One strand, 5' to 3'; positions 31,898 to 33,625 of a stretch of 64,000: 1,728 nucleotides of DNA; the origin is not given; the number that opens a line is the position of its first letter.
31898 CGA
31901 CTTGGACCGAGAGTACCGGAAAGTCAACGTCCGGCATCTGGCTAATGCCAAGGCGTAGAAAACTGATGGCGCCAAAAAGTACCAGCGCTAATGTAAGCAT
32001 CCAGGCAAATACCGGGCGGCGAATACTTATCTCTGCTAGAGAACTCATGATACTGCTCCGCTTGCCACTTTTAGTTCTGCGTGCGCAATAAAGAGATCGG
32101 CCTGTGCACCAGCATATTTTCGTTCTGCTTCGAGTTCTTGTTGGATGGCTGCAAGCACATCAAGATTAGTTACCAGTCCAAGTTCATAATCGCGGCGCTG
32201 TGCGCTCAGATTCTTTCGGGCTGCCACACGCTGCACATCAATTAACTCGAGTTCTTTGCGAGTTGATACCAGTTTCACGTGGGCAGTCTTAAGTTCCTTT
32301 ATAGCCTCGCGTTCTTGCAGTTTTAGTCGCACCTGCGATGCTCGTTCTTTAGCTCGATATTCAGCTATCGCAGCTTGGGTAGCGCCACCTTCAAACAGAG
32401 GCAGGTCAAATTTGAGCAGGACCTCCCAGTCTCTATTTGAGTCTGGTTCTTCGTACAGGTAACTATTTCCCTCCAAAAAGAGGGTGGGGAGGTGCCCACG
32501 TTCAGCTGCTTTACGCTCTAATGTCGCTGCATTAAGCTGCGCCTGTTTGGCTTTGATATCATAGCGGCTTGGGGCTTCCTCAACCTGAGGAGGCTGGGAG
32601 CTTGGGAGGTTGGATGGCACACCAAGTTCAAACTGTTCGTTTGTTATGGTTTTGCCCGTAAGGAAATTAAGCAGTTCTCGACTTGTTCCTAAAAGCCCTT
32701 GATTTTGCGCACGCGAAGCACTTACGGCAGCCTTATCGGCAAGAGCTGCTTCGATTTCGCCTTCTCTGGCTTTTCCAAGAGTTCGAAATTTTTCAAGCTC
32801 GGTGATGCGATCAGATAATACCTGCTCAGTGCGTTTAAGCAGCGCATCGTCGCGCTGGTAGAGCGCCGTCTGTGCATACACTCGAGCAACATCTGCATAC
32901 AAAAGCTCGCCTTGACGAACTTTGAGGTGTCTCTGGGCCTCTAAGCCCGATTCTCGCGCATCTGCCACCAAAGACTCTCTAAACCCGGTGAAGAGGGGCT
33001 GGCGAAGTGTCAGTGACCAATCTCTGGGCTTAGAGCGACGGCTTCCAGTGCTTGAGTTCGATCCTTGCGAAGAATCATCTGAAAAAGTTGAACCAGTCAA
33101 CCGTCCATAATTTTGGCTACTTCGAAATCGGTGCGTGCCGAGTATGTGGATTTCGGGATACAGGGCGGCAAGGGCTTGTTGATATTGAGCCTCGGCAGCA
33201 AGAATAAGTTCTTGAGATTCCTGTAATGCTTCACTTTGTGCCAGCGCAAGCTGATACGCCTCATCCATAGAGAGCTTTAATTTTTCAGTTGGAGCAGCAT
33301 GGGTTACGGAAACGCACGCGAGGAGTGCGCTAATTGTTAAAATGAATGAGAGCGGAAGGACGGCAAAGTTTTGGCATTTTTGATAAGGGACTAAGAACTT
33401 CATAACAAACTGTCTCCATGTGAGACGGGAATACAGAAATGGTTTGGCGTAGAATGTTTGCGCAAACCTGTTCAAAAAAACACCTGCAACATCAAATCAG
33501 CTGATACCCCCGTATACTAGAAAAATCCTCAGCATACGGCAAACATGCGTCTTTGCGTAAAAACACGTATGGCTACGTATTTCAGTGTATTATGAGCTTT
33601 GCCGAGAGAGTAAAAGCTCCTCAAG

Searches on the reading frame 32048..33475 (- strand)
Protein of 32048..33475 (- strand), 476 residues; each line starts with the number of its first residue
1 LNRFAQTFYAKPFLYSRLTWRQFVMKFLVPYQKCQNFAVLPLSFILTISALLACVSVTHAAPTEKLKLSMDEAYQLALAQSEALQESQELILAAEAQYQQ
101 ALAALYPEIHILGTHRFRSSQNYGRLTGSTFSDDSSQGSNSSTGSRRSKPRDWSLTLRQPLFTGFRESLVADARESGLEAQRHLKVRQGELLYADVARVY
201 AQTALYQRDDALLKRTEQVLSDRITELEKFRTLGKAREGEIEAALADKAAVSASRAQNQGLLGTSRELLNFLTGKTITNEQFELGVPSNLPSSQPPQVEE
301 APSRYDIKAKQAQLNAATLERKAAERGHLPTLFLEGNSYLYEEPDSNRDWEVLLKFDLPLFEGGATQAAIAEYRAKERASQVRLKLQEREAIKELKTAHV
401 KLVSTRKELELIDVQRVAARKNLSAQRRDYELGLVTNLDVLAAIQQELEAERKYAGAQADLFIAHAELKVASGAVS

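Call 21: search_protein_families(library=pfam, proteins=[window:32048-33475:-], max_evalue=0.001)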
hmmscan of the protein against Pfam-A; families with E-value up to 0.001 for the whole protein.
window:32048-33475:- (476 aa): 1 family
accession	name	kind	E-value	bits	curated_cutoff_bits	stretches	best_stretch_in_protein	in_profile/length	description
PF02321.23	OEP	-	2e-33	116.2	22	2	304-473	12-187/187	Outer membrane efflux protein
